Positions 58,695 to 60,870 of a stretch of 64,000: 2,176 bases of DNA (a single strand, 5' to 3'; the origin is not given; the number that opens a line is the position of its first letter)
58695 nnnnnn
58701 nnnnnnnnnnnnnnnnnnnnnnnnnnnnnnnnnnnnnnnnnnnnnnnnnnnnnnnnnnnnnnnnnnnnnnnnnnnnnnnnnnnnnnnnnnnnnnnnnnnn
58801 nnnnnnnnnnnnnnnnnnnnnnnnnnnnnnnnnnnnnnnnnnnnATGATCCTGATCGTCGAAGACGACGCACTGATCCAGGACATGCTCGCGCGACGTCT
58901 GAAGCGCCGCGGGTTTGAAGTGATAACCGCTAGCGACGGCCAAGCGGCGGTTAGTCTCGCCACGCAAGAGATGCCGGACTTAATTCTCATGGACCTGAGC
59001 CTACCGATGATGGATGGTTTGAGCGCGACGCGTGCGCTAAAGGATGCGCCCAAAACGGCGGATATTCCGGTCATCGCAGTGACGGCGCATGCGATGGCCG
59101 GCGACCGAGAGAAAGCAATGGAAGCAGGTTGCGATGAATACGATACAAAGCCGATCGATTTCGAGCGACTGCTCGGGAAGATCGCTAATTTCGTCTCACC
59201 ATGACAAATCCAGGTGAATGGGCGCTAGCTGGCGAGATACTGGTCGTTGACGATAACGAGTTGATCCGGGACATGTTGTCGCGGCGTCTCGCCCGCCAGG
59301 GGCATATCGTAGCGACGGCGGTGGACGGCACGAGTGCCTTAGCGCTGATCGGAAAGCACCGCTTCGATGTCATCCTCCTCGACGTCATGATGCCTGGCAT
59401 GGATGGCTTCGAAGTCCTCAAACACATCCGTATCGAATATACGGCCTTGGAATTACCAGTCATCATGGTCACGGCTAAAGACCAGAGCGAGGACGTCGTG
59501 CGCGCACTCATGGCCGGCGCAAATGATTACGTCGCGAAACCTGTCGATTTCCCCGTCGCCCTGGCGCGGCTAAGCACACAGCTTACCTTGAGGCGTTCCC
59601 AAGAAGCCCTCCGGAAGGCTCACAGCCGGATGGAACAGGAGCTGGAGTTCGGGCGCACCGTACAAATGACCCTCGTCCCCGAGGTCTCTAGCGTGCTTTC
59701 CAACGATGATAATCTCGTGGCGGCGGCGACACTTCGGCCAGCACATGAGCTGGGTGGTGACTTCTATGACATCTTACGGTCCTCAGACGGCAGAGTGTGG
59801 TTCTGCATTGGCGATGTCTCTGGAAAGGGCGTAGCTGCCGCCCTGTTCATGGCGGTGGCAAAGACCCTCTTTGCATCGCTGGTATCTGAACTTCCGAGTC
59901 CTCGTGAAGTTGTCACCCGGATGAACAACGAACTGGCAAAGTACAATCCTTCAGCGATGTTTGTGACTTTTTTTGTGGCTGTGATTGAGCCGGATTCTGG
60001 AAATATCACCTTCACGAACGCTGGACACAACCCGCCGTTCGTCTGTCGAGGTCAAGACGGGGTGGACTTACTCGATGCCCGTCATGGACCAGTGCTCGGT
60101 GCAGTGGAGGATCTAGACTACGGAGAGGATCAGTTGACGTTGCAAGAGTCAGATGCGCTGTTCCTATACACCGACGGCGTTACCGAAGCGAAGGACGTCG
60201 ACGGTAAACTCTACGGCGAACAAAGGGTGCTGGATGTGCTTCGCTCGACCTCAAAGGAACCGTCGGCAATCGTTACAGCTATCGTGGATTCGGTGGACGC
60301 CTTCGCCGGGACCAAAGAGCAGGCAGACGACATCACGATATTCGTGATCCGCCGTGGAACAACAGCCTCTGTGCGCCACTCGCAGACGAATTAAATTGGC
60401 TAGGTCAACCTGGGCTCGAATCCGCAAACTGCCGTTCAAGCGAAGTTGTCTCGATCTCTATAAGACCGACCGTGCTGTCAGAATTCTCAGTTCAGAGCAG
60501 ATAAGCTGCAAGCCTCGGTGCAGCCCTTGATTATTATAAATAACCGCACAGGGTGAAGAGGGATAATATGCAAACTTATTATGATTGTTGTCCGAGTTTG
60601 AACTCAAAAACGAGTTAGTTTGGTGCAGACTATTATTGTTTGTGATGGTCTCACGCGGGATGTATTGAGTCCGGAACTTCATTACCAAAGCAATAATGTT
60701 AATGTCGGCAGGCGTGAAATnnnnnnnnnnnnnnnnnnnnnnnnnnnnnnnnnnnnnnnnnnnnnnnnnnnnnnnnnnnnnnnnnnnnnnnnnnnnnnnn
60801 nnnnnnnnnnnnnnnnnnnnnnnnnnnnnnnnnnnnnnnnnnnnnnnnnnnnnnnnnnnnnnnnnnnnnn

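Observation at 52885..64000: Signalling cassette (giant PAS/GAF hybrid kinase, receiver, receiver-PP2C) followed by an 859-aa hydrolase/kinase-like/NUDT9-Nudix fusion and an IMPase-family gene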

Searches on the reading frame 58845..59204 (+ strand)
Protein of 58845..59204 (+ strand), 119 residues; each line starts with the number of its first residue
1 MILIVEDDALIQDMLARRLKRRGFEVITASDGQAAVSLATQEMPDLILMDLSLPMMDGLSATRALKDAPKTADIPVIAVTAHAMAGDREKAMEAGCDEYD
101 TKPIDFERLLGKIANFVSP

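Call 8: search_protein_families(library=pfam, proteins=[window:58845-59204:+], max_evalue=0.1)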
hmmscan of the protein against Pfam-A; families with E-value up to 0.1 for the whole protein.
window:58845-59204:+ (119 aa): 8 families
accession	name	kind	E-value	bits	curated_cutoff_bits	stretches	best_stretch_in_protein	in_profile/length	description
PF00072.30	Response_reg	-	6.9e-28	97.5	30.2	1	2-113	1-110/111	Response regulator receiver domain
PF18321.7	3HCDH_RFF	-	0.0079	17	23.6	1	28-53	2-27/69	3-hydroxybutyryl-CoA dehydrogenase reduced Rossmann-fold domain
PF08459.17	UvrC_RNaseH_dom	-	0.016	15.5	22.3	1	6-81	55-113/159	UvrC RNAse H endonuclease domain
PF02310.24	B12-binding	-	0.017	15.4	32.1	1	14-96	19-105/121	B12 binding domain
PF23198.2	PDE8A_N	-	0.029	14.7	29.6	1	10-92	21-104/147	PDE8A-like, N-terminal domain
PF21180.3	TOP6A-Spo11_Toprim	-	0.039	14.4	24.1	1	1-56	1-54/170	Topoisomerase 6 subunit A/Spo11, Toprim domain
PF20161.5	VpsR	-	0.04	14.1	23.7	1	13-113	21-120/121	VpsR domain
PF00857.26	Isochorismatase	-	0.087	13.3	27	0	16-42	131-157/175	Isochorismatase domain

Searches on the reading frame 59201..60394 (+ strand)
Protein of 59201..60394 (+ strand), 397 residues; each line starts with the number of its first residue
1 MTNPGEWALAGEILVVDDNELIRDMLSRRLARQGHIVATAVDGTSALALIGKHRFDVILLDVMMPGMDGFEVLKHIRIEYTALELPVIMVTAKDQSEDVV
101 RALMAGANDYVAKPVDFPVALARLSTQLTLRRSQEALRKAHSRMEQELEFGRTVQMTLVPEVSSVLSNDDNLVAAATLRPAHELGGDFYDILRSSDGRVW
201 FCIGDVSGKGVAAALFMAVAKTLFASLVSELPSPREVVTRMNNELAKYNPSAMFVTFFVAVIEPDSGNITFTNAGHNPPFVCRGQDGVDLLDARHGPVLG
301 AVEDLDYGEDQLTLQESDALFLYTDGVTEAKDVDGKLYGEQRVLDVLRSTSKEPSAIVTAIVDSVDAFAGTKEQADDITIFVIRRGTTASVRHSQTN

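Call 8: search_protein_families(library=pfam, proteins=[window:59201-60394:+], max_evalue=0.1)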
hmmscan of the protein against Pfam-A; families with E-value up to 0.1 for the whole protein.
window:59201-60394:+ (397 aa): 3 families
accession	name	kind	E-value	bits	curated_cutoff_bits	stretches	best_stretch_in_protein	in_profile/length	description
PF07228.17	SpoIIE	-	7e-57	192.9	25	1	195-385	1-191/192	Stage II sporulation protein E (SpoIIE)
PF00072.30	Response_reg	-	3.8e-31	108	30.2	1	13-119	1-105/111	Response regulator receiver domain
PF01949.23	Endo_dU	-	0.043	13.6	32.7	1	17-109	30-118/182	Endonuclease dU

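Call 10: search_protein_families(library=padloc, proteins=[window:59201-60394:+], max_evalue=0.1)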
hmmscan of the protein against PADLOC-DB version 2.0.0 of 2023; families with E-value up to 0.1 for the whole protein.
window:59201-60394:+ (397 aa): 3 families
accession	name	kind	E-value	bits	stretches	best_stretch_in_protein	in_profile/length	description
PDLC00405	SduA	-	7e-06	23.8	1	11-121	7-125/323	DUF4263 domain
PDLC04055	PD-T4-6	-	2.4e-05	21.3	1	12-115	367-470/496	-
PDLC04725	PDC-M60B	-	0.00025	18.9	1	12-68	5-63/158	-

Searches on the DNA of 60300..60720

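Call 84: search_rna_families(source=window, start=60300, end=60720, threshold=evalue, max_evalue=1)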
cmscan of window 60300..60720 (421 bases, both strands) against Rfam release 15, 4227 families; matches with E-value up to 1: 0.
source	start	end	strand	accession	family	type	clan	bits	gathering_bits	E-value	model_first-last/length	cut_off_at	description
